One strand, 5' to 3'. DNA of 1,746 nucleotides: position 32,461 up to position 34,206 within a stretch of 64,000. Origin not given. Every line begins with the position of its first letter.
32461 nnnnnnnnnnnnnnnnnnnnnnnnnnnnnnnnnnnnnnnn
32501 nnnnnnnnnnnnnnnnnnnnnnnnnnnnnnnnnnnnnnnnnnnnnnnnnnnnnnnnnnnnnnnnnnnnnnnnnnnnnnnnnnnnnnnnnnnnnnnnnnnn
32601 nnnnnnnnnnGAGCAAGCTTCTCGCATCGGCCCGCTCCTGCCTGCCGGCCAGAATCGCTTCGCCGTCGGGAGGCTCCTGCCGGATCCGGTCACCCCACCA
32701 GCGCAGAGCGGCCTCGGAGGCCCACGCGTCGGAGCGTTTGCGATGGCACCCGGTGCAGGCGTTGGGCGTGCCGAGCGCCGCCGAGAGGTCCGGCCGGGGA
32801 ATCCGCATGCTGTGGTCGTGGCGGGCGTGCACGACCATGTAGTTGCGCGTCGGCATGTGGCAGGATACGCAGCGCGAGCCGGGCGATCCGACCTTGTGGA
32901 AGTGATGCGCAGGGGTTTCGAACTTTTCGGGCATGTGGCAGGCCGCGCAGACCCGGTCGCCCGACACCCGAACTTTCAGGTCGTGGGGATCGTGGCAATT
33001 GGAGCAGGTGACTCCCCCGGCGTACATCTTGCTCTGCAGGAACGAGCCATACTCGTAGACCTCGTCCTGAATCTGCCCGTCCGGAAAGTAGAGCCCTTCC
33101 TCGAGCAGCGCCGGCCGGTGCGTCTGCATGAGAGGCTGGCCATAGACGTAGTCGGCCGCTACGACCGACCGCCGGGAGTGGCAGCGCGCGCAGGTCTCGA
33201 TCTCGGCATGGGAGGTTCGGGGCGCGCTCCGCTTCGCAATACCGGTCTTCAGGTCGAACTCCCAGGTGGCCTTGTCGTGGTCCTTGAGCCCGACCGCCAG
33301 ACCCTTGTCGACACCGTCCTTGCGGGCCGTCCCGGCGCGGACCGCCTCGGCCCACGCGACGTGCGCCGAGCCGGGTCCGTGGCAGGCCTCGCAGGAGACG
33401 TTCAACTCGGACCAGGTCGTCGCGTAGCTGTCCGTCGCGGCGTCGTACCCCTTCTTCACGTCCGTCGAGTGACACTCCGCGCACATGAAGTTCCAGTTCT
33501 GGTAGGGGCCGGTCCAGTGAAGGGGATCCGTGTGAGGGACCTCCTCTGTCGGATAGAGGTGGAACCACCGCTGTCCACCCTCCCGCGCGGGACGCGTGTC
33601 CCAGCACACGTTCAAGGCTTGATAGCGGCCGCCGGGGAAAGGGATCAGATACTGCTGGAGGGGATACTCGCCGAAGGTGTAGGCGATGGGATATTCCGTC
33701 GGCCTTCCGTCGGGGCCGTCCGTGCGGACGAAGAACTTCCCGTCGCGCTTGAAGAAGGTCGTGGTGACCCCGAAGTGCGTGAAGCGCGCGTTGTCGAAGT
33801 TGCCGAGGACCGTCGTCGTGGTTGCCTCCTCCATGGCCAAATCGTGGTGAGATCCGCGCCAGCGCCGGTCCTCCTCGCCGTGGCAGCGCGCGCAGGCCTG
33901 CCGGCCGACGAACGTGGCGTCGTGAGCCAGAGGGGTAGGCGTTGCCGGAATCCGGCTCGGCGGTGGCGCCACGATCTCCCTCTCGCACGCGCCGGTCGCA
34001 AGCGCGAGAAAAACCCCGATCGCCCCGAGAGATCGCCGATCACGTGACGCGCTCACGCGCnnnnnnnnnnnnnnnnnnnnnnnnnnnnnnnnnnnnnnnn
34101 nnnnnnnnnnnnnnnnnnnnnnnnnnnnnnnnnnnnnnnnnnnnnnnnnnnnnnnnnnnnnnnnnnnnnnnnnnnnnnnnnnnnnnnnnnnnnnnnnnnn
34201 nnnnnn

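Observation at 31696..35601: Octaheme cytochrome c fused to HEAT and TPR repeats is inserted into the conserved lolB-ispE / tRNA-Gln-prs-ctc-pth neighbourhood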

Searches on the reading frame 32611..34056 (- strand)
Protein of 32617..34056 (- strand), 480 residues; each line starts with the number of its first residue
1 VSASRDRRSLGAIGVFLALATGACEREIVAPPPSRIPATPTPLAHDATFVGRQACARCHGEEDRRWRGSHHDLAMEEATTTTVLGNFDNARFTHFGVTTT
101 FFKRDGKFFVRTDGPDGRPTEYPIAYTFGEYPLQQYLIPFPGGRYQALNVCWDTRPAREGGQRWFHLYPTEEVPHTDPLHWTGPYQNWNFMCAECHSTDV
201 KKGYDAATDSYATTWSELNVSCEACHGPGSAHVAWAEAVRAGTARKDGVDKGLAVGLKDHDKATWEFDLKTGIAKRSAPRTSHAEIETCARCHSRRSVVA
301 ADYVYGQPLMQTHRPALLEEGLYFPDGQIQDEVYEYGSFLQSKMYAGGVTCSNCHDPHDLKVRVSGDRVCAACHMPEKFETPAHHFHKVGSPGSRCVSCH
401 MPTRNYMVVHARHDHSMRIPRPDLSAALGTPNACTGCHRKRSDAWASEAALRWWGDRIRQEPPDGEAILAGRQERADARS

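Call 14: search_protein_representatives(protein=window:32617-34056:-)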
Query: 480 residues. Proteins with E-value up to 0.001 (for the whole library): 7849; up to 1e-10: 4930; up to 1e-30: 2162. The best 150 are listed.
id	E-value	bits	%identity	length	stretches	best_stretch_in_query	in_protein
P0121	1.5e-174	598.0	58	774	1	32-478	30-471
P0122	7.7e-172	589.0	58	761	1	36-478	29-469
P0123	1.2e-170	585.1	58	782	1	37-475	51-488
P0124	3.3e-169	580.3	58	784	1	45-457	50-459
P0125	9.4e-169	578.9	55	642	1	16-472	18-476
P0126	5.9e-168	576.2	57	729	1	8-478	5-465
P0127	1.3e-165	568.5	61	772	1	40-458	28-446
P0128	1.3e-165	568.5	57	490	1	34-458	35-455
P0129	1.4e-163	561.8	55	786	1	31-478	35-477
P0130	2.4e-163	561.0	54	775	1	18-478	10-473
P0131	4.2e-163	560.2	55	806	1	33-473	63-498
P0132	7.9e-162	556.0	56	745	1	28-476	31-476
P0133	4.6e-161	553.5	54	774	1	45-475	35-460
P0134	2.8e-159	547.6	55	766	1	16-478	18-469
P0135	2.9e-158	544.2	53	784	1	34-474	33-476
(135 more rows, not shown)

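Call 18: find_related_loci(query=window:32617-34056:-, collection=genome_contigs, flank=10000)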
Query window:32617-34056:- (480 aa) in genome_contigs; peptide patterns used: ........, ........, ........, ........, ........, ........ (x = any residue, [..] = any of these).
286 stretches matched a pattern; 234 encode a relative of the query (tblastn E <= 1e-3); the best 80 are kept; 80 distinct loci.
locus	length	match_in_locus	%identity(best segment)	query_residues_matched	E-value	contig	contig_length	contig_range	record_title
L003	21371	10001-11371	75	23-480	0e+0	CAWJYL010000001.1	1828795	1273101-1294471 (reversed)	MAG: uncultured Acidobacteriota bacterium isolate MFD00822.bin.1.75 genome assembly, contig: contig_29640, whole genome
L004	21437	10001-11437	73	4-480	0e+0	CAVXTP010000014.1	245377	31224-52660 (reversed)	MAG: uncultured Acidobacteriota bacterium isolate MFD05942.bin.1.319 genome assembly, contig: contig_51829, whole genome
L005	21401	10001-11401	74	13-479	0e+0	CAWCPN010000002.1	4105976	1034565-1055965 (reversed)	MAG: uncultured Acidobacteriota bacterium isolate MFD04944.bin.1.75 genome assembly, contig: contig_2100, whole genome s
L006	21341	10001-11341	75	33-478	0e+0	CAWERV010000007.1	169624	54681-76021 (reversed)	MAG: uncultured Acidobacteriota bacterium isolate MFD02134.bin.2.169 genome assembly, contig: contig_12005, whole genome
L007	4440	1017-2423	74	1-474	0e+0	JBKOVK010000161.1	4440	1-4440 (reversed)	MAG: Acidobacteriota bacterium isolate GM_EKS_MAG_00046 GM_EKS_000001460790, whole genome shotgun sequence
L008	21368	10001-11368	75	24-480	0e+0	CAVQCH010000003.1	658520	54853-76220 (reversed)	MAG: uncultured Acidobacteriota bacterium isolate MFD02134.bin.2.168 genome assembly, contig: contig_26053, whole genome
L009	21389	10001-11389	74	12-474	0e+0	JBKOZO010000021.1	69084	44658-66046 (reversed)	MAG: Acidobacteriota bacterium isolate GB_HAYS_MAG_00032 GB_HAYS_000001504112, whole genome shotgun sequence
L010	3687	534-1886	75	26-476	0e+0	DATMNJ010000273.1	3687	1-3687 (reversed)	MAG TPA_asm: Thermoanaerobaculia bacterium isolate SMAG_U12847 k141_3238932, whole genome shotgun sequence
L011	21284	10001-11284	78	47-474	0e+0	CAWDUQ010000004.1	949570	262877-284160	MAG: uncultured Acidobacteriota bacterium isolate MFD05442.bin.1.363 genome assembly, contig: contig_20425, whole genome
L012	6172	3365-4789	72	7-478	0e+0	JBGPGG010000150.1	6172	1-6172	MAG: Thermoanaerobaculia bacterium isolate OBJ_0618_7090110_48 k141_1974605_length_6172_cov_33.5087, whole genome shotgu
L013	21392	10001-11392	73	12-472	0e+0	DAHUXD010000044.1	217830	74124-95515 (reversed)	MAG TPA_asm: Acidobacteria bacterium isolate clean263 k141_188700, whole genome shotgun sequence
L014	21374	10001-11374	73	23-478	0e+0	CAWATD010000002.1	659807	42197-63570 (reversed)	MAG: uncultured Acidobacteriota bacterium isolate MFD02134.bin.2.124 genome assembly, contig: contig_1443, whole genome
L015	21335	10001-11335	75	28-474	0e+0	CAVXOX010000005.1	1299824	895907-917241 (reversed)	MAG: uncultured Acidobacteriota bacterium isolate MFD00822.bin.1.216 genome assembly, contig: contig_35723, whole genome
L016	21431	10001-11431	73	2-478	0e+0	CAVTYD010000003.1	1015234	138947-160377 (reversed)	MAG: uncultured Acidobacteriota bacterium isolate MFD06714.bin.2.31 genome assembly, contig: contig_40844, whole genome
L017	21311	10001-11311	75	38-473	0e+0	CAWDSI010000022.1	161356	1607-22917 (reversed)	MAG: uncultured Acidobacteriota bacterium isolate MFD00392.bin.2.245 genome assembly, contig: contig_37526, whole genome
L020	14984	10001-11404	69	4-473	0e+0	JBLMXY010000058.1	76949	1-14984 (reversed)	MAG: Acidobacteriota bacterium isolate MAG243 PRJNA957066_bin25_renamed_57, whole genome shotgun sequence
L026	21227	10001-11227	67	49-457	0e+0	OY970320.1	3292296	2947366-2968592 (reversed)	MAG: uncultured Gemmatimonadaceae bacterium isolate MFD00031.bin.c.2 genome assembly, chromosome: 1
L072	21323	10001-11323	56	33-471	1e-164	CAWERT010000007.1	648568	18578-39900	MAG: uncultured Verrucomicrobiae bacterium isolate MFD02134.bin.2.175 genome assembly, contig: contig_4369, whole genome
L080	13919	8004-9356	54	28-479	4e-163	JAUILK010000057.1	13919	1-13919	MAG: Gammaproteobacteria bacterium isolate Co_bin.43 NODE_24413_length_13919_cov_1.413283, whole genome shotgun sequence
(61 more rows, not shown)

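Call 33: predict_structure(alignment_id=A2)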
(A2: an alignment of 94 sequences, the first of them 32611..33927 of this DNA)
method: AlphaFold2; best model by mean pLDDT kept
length: 439 residues; sequences in the alignment: 94
mean_pLDDT: 73.1   pTM: 0.62
mean pLDDT of the five models: 73.1, 69.0, 66.6, 61.7, 58.9
residues with pLDDT >= 90: 58; 70-90: 216; 50-70: 130; < 50: 35
segments of 3 or more residues with pLDDT < 50: 1-4, 171-178, 270-272, 360-373
pLDDT, mean of each block of 10 residues (from residue 1): 54 77 71 87 94 90 92 81 86 81 86 92 83 68 69 61 66 49 60 83 75 70 90 84 70 53 51 51 52 63 78 70 79 86 81 68 37 62 73 83 89 78 70 77
secondary structure, 60 per line:
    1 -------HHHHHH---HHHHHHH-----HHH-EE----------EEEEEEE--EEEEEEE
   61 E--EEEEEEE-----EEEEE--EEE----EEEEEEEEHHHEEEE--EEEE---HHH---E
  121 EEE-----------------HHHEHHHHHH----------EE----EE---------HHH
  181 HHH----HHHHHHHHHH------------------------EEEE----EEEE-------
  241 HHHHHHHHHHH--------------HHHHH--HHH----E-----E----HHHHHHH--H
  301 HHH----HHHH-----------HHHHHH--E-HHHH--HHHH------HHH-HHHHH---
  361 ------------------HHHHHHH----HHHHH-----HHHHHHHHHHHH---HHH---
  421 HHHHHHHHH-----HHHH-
elements in order: H8-13 H17-23 E45-51 E54-61 E64-70 E76-80 E83-85 E90-97 E101-104 E107-110 E120-123 H145-150 H178-183 H188-197 E222-225 E230-233 H241-251 H266-270 H291-297 H300-303 H308-311 H323-328 H333-336 H339-342 H353-357 H379-385 H390-394 H400-411 H421-429 H435-438

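Call 41: fold_search(model_id=the predicted structure, library=pdb)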
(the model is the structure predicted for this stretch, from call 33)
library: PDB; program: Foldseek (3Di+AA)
matches with E <= 10: 468; with E <= 0.001: 2
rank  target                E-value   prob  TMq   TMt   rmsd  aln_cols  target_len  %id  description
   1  6i5b_B                3.4e-07  1.00  0.34  0.31  15.8       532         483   17  Crystal Structure of Outer Cell Wall Cytochrome OcwA (released 2019-09-25)
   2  6i5b_A                3.6e-07  1.00  0.34  0.32  15.8       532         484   18  Crystal Structure of Outer Cell Wall Cytochrome OcwA (released 2019-09-25)
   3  3elz_A                3.7e-01  0.23  0.08  0.21  11.7        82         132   10  Crystal structure of Zebrafish Ileal Bile Acid-Bindin Protein complexed with cholic acid (crystal form A). (released 2009-01-13)
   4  7mq8_LI               4.6e-01  0.30  0.08  0.07   9.9        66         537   11  Cryo-EM structure of the human SSU processome, state pre-A1 (released 2021-09-22)
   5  2e4q_C                4.6e-01  0.12  0.08  0.22  10.8        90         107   11  Crystal structure of BphA3 (reduced form) (released 2007-10-16)
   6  2de5_E                5.1e-01  0.13  0.07  0.22  11.8        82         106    8  Crystal structure of the electron transfer complex between oxygenase and ferredoxin in carbazole 1,9a-dioxygenase (released 2006-12-05)
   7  2de5_D                5.1e-01  0.10  0.08  0.22  12.1        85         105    8  Crystal structure of the electron transfer complex between oxygenase and ferredoxin in carbazole 1,9a-dioxygenase (released 2006-12-05)
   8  4nb9_E                5.1e-01  0.10  0.08  0.21  12.6        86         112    8  Oxygenase with Ile262 replaced by Val and ferredoxin complex of carbazole 1,9a-dioxygenase (released 2014-03-26)
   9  7b9v_w                5.1e-01  0.09  0.09  0.09  21.6       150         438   11  Yeast C complex spliceosome at 2.8 Angstrom resolution with Prp18/Slu7 bound (released 2021-03-10)
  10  2e4p_A                5.4e-01  0.12  0.08  0.22  10.7        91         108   12  Crystal structure of BphA3 (oxidized form) (released 2007-10-16)
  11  6vip_A                5.4e-01  0.12  0.08  0.21  10.0        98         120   10  TUDOR DOMAIN OF TUMOR SUPPRESSOR P53BP1 WITH MFP-6008 (released 2020-02-12)
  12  8osz                  5.7e-01  0.14  0.09  0.14  13.5       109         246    9  Structural and functional studies of geldanamycin amide synthase ShGdmF (released 2024-05-01)
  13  4nb8_E                5.7e-01  0.12  0.07  0.21  11.8        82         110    8  Oxygenase with Ile262 replaced by Leu and ferredoxin complex of carbazole 1,9a-dioxygenase (released 2014-03-26)
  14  4nbb_E                6.0e-01  0.10  0.08  0.21  11.9        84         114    8  Carbazole- and oxygen-bound oxygenase with Ile262 replaced by Val and ferredoxin complex of carbazole 1,9a-dioxygenase (released 2014-03-26)
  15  4nbe_E                6.0e-01  0.09  0.08  0.21  12.6        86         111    8  Fluorene-bound oxygenase with Phe275 replaced by Trp and ferredoxin complex of carbazole 1,9a-dioxygenase (form2) (released 2014-03-26)
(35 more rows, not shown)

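Call 45: search_solved_structures(query=window:32611-33927:-, max_evalue=10, show_alignments=3)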
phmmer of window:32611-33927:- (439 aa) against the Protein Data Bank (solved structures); distinct sequences matched with E-value up to 10: 9.
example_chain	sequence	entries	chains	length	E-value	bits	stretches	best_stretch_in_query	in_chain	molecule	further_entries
6i5b_A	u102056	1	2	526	1.1e-09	41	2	143-191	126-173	Uncharacterized protein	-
6qvm_A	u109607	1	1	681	4.2e-06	29.1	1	142-338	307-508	Multiheme cytochrome cf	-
1bvb_A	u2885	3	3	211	0.00024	23.3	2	3-35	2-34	CYTOCHROME C-554 | CYTOCHROME C554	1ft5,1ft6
28pb_A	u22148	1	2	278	0.004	19.3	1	299-381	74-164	Cytochrome c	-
4rkm_A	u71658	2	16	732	0.016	17.3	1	243-329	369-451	MccA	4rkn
2ozy_A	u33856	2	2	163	0.24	13.4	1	142-187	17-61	Cytochrome c-type protein nrfB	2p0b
3byp_A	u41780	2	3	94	1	11.3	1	287-359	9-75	CzrB protein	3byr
8bcx_A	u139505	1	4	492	2.2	10.3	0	302-323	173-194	Nitrite reductase (cytochrome; ammonia-forming)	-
5ze8_A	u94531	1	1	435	9.7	8.1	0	7-33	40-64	cytochrome c552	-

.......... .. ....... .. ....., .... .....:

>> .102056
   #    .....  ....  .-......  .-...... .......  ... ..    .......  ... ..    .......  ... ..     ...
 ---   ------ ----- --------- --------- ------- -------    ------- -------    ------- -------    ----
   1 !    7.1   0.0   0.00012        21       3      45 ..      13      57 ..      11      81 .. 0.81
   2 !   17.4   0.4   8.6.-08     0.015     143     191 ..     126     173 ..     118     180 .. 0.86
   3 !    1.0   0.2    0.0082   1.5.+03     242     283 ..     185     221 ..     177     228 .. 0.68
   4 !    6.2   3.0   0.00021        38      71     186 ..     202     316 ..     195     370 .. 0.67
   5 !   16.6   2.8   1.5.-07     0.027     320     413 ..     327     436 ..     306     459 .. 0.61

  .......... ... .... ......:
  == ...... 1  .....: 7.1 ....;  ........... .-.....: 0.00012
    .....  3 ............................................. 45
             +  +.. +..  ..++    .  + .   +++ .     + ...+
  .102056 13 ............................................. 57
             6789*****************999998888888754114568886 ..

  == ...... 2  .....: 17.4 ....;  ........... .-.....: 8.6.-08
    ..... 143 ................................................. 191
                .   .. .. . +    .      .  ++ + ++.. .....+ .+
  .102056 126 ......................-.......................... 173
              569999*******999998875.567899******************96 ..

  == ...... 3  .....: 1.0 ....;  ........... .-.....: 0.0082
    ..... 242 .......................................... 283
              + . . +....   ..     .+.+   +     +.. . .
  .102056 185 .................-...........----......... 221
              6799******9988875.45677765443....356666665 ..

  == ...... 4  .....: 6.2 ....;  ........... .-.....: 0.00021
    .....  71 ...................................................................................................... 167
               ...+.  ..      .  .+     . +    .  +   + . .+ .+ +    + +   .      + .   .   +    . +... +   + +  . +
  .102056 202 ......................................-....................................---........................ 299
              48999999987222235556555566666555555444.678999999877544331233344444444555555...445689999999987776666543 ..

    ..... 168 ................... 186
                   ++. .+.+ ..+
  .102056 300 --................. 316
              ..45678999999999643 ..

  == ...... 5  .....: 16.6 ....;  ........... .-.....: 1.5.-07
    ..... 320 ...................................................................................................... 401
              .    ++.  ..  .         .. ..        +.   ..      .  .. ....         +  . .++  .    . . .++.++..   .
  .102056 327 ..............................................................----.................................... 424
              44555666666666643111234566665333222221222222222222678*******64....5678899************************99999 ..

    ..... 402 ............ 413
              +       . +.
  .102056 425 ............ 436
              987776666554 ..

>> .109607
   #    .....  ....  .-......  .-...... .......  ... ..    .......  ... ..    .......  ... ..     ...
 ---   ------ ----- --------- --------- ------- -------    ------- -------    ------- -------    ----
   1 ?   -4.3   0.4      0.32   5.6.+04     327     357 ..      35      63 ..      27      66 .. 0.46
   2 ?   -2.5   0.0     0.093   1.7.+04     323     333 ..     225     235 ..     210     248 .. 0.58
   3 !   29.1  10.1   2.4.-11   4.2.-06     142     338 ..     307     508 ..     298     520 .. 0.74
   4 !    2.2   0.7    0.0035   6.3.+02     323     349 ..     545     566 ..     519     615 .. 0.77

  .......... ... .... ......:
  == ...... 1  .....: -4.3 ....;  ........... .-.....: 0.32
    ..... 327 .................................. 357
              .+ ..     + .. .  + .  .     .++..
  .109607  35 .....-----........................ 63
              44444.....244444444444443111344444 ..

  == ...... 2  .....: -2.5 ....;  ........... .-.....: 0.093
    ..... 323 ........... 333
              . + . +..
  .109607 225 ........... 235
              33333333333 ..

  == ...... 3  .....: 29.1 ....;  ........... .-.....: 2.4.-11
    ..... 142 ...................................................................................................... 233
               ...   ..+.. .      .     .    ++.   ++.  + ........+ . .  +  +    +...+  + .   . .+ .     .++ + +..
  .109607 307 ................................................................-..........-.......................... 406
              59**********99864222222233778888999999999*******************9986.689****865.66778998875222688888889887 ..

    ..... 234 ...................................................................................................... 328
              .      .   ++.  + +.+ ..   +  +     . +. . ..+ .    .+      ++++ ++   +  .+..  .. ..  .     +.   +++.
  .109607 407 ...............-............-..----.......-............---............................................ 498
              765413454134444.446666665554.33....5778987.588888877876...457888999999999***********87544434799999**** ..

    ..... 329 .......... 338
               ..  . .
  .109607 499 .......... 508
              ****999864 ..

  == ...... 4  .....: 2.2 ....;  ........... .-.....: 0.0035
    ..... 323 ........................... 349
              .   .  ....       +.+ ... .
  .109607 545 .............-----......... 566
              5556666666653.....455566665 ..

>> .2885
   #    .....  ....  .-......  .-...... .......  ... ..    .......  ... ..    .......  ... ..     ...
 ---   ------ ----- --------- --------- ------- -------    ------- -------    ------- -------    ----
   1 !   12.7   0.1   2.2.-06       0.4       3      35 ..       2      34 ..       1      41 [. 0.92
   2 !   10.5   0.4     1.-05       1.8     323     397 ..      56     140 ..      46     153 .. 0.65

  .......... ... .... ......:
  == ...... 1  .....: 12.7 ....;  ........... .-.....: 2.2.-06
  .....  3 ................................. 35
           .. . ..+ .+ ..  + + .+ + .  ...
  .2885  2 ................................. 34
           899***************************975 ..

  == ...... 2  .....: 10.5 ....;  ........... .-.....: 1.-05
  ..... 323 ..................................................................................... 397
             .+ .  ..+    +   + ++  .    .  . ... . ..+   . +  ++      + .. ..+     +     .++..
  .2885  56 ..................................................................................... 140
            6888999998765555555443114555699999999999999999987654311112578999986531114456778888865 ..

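Call 51: search_protein_families(library=ncbifam, proteins=[L072:6938-8677:+, L080:6810-7805:+, L006:6075-7343:+, L004:8532-9980:+, L026:6834-8975:+], max_evalue=0.00001)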
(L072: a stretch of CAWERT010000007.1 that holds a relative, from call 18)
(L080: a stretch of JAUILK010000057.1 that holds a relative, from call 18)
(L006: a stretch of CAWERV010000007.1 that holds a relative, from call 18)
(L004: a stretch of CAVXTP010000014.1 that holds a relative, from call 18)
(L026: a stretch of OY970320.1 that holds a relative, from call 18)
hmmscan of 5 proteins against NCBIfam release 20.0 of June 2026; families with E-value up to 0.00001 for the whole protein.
L072:6938-8677:+ (579 aa): 5 families
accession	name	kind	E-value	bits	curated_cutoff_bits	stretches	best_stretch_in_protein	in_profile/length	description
NF010322.0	PRK13759.1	equivalog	6.2e-29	100.8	481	2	38-152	4-111/486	arylsulfatase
TIGR03417.1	chol_sulfatase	equivalog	5.6e-23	81.6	433.45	2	315-414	261-352/500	choline-sulfatase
NF045661.1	HdlasePehA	equivalog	6.9e-11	41.4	900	1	313-409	288-378/506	phosphoric/sulfuric ester hydrolase PehA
NF038282.1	LapC_YejM_PbgA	exception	8.2e-07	27.7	825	1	251-382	370-478/584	LPS biosynthesis-modulating metalloenzyme YejM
NF052527.1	Mn_arylsulf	exception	1.2e-06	27.8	850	0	65-146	25-103/479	manganese-dependent arylsulfatase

L080:6810-7805:+ (331 aa): 0 families

L006:6075-7343:+ (422 aa): 0 families

L004:8532-9980:+ (482 aa): 0 families

L026:6834-8975:+ (713 aa): 0 families

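Call 55: search_protein_families(library=pfam, proteins=[L080:6810-7805:+, L004:8532-9980:+, L026:6834-8975:+], max_evalue=0.001)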
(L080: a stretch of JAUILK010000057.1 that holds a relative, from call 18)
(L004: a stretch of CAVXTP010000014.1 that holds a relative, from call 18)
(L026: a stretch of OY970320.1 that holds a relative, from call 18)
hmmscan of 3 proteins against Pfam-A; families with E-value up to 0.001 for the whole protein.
L080:6810-7805:+ (331 aa): 2 families
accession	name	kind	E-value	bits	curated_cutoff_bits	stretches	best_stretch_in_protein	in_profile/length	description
PF12710.13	HAD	-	2.3e-08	35.1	27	1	65-269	1-189/189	haloacid dehalogenase-like hydrolase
PF00702.32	Hydrolase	-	6.1e-06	27.2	26.4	1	64-199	3-133/191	haloacid dehalogenase-like hydrolase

L004:8532-9980:+ (482 aa): 0 families

L026:6834-8975:+ (713 aa): 0 families
